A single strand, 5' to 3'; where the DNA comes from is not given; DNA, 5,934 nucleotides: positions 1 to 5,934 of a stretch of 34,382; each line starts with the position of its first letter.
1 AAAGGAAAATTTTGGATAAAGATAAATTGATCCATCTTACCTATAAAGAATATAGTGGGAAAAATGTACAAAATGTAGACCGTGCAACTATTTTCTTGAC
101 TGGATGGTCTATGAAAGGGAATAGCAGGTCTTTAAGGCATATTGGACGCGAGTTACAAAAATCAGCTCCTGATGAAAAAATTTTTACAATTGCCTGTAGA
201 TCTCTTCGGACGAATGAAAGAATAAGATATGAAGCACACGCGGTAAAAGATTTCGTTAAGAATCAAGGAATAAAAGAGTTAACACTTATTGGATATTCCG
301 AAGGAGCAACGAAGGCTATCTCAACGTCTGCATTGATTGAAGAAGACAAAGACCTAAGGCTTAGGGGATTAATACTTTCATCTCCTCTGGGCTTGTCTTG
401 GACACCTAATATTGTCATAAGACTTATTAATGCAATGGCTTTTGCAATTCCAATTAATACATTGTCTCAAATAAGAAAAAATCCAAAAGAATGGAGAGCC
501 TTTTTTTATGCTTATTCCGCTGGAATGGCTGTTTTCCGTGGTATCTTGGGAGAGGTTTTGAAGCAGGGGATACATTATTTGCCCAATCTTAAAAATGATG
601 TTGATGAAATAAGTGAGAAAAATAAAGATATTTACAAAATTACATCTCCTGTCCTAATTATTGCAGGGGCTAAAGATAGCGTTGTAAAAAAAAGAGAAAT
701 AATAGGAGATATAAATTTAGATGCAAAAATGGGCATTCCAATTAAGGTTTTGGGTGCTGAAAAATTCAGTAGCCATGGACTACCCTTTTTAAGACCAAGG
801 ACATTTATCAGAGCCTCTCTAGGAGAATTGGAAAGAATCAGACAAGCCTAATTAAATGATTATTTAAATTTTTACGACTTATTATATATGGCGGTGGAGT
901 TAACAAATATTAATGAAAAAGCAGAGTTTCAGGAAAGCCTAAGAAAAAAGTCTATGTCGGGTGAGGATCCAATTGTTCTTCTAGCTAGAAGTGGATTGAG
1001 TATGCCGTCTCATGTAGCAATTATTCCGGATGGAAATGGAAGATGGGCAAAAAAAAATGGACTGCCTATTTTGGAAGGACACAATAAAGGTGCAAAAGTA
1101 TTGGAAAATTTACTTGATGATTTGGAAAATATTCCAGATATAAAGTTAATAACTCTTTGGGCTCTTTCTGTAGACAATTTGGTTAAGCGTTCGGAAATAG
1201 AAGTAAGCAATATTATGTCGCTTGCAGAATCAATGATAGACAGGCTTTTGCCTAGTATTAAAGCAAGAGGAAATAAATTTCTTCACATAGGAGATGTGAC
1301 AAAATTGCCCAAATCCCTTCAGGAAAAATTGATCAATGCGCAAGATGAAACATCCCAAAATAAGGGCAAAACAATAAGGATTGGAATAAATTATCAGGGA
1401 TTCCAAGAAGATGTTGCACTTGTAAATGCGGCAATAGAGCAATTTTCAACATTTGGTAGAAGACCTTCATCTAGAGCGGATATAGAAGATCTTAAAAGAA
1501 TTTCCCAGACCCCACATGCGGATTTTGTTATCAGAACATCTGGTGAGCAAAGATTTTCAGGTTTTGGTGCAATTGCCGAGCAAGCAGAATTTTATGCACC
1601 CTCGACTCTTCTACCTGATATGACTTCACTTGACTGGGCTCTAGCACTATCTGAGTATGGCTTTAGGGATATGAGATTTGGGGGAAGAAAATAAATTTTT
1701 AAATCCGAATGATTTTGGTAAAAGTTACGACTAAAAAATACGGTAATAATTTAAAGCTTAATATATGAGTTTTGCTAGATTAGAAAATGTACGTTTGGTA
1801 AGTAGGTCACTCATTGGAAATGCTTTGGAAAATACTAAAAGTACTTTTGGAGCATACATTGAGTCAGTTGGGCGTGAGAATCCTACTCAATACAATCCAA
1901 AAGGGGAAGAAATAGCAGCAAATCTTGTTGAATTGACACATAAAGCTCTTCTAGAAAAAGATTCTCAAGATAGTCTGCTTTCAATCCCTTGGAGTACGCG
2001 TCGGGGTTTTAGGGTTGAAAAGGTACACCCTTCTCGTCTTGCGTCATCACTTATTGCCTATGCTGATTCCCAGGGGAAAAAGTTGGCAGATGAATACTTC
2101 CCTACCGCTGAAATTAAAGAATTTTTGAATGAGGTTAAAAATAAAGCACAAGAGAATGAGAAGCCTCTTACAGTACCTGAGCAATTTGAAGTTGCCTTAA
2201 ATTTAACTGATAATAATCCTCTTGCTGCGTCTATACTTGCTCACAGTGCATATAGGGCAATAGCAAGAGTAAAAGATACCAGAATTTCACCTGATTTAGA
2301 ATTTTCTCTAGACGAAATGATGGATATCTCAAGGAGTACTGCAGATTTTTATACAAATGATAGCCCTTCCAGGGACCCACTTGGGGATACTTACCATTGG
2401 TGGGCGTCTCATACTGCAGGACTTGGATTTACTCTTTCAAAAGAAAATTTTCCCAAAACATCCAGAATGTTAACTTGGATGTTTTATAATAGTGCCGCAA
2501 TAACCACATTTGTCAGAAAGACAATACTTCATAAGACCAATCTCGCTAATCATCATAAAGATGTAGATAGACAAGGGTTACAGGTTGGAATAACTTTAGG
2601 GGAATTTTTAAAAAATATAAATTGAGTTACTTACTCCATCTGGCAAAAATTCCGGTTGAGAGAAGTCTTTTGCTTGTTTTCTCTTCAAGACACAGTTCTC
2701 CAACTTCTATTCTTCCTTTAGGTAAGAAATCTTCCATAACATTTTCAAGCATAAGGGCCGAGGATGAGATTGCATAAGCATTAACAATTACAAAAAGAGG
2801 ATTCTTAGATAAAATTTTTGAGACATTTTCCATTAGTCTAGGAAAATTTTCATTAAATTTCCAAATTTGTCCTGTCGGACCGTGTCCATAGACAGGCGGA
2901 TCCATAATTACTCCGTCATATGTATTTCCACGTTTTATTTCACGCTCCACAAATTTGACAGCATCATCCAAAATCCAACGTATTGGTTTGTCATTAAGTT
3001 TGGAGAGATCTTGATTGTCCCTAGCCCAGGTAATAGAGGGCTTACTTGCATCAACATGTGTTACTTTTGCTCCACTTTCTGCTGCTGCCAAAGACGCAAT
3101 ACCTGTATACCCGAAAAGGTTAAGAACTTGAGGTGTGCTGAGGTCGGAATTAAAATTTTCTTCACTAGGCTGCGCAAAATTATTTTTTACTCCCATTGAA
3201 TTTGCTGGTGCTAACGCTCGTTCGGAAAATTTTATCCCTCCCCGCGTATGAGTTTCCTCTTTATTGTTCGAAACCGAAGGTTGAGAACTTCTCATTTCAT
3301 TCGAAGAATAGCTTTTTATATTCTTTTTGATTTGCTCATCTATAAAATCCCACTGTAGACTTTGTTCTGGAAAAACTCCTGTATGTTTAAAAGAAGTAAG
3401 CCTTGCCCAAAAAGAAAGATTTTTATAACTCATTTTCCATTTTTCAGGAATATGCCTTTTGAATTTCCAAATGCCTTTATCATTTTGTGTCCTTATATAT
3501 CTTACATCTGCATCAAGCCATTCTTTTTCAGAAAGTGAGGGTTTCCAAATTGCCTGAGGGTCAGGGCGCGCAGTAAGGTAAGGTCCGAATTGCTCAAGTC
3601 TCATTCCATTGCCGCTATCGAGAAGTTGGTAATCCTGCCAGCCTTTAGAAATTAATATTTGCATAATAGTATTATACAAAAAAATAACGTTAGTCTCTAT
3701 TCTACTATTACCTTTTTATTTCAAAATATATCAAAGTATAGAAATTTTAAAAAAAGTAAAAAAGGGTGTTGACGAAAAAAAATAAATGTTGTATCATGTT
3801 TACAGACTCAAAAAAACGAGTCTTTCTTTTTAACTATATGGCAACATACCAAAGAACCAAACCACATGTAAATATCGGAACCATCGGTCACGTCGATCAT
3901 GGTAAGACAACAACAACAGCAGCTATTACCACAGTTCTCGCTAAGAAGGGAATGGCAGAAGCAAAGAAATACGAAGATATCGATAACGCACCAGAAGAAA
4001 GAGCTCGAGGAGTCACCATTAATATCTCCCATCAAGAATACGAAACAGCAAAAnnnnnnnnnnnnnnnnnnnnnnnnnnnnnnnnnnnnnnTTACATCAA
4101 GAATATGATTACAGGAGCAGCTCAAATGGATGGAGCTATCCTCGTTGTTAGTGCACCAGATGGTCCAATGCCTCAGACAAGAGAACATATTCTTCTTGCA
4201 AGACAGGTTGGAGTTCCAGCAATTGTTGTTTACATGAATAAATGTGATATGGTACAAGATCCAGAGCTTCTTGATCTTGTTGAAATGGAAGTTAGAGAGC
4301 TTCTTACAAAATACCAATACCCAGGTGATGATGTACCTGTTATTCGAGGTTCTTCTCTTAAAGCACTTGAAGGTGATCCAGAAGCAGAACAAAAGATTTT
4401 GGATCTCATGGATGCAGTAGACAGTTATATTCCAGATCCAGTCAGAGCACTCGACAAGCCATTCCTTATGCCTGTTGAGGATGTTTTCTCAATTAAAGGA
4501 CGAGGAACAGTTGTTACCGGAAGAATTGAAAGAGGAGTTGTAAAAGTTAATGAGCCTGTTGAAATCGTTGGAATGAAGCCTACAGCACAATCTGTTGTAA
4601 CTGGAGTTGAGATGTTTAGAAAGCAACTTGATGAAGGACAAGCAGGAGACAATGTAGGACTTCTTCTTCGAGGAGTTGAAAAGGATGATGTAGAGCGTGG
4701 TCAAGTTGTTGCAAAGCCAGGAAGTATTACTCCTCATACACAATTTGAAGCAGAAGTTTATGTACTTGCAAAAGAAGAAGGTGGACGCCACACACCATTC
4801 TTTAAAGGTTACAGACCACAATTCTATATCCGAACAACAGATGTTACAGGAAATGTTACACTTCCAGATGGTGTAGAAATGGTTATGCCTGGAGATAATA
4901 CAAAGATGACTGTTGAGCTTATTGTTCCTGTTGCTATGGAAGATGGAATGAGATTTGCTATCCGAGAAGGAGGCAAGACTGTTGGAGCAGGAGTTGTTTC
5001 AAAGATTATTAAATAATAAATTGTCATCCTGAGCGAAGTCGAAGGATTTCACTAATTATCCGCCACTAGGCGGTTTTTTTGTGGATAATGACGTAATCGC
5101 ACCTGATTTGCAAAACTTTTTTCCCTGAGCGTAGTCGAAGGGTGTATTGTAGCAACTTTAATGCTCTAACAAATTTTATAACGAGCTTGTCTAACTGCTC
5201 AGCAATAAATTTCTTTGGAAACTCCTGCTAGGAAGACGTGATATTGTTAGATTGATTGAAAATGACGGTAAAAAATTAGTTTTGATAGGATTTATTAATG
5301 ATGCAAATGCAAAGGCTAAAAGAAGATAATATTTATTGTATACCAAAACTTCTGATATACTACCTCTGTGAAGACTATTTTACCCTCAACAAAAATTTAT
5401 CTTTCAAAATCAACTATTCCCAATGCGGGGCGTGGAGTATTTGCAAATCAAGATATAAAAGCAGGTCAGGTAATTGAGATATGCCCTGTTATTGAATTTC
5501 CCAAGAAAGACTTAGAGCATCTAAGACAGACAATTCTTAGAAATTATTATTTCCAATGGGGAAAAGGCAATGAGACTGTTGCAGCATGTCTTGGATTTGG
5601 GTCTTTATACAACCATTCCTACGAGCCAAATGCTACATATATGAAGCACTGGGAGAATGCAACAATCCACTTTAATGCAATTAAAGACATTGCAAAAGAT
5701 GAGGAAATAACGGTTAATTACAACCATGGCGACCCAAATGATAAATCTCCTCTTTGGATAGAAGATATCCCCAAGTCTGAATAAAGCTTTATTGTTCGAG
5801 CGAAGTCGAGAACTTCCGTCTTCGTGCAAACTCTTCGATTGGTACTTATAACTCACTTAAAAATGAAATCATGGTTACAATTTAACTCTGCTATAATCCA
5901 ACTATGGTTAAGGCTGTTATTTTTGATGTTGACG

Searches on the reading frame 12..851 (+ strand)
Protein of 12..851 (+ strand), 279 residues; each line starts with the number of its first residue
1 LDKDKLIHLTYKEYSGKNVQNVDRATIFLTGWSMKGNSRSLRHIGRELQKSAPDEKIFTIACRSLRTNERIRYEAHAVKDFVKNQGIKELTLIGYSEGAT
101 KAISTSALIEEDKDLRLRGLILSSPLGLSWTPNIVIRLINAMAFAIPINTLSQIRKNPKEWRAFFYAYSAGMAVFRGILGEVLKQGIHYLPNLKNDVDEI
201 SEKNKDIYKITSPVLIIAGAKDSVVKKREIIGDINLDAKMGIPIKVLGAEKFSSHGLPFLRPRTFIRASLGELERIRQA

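Call 62: search_protein_families(library=pfam, proteins=[window:12-851:+], max_evalue=0.001)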
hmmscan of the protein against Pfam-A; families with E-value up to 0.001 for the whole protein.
window:12-851:+ (279 aa): 1 family
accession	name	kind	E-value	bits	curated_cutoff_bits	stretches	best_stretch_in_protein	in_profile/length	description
PF12146.15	Hydrolase_4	-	1e-05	25.4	27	1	78-228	66-208/239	Serine aminopeptidase, S33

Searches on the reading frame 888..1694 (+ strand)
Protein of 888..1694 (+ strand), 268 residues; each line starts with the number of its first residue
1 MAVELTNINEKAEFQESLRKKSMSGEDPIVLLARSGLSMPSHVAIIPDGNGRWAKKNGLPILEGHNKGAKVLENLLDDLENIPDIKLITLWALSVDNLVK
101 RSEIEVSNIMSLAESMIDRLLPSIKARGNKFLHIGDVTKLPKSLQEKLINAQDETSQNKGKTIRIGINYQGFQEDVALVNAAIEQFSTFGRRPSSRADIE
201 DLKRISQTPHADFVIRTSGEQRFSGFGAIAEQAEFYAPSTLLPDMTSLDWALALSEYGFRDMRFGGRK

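Call 62: search_protein_families(library=pfam, proteins=[window:888-1694:+], max_evalue=0.001)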
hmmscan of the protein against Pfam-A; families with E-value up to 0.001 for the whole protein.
window:888-1694:+ (268 aa): 1 family
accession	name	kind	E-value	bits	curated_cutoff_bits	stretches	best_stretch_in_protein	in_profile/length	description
PF01255.24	Prenyltransf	-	3.9e-43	148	27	1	46-265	1-219/219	Putative undecaprenyl diphosphate synthase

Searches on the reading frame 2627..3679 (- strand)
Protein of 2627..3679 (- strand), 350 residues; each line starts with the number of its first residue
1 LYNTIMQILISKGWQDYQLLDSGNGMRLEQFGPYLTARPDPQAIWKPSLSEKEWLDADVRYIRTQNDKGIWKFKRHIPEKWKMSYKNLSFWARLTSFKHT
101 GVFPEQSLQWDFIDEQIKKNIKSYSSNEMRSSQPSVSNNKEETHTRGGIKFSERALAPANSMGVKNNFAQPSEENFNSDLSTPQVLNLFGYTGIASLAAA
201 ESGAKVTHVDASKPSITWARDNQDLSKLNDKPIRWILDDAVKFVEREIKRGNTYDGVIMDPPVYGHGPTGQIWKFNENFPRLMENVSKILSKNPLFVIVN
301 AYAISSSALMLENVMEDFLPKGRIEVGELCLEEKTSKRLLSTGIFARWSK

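Call 62: search_protein_families(library=pfam, proteins=[window:2627-3679:-], max_evalue=0.001)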
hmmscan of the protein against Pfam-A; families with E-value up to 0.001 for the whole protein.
window:2627-3679:- (350 aa): 2 families
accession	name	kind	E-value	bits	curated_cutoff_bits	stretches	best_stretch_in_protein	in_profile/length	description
PF10672.15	Methyltrans_SAM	-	5.8e-10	39.3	27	1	183-315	125-253/286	S-adenosylmethionine-dependent methyltransferase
PF03602.21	Cons_hypoth95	-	4e-05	23.8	24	1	175-262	32-122/182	Conserved hypothetical protein 95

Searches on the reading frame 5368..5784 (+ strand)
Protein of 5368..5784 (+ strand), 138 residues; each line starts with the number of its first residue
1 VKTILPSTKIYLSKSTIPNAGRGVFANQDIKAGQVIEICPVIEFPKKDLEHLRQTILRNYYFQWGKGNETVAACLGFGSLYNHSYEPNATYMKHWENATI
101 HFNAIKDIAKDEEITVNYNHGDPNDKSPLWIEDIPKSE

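Call 62: search_protein_families(library=pfam, proteins=[window:5368-5784:+], max_evalue=0.001)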
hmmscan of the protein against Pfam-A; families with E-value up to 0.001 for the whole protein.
window:5368-5784:+ (138 aa): 1 family
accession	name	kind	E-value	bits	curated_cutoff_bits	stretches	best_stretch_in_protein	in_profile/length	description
PF00856.33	SET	-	1.4e-18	67.6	22.4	1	21-119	1-105/105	SET domain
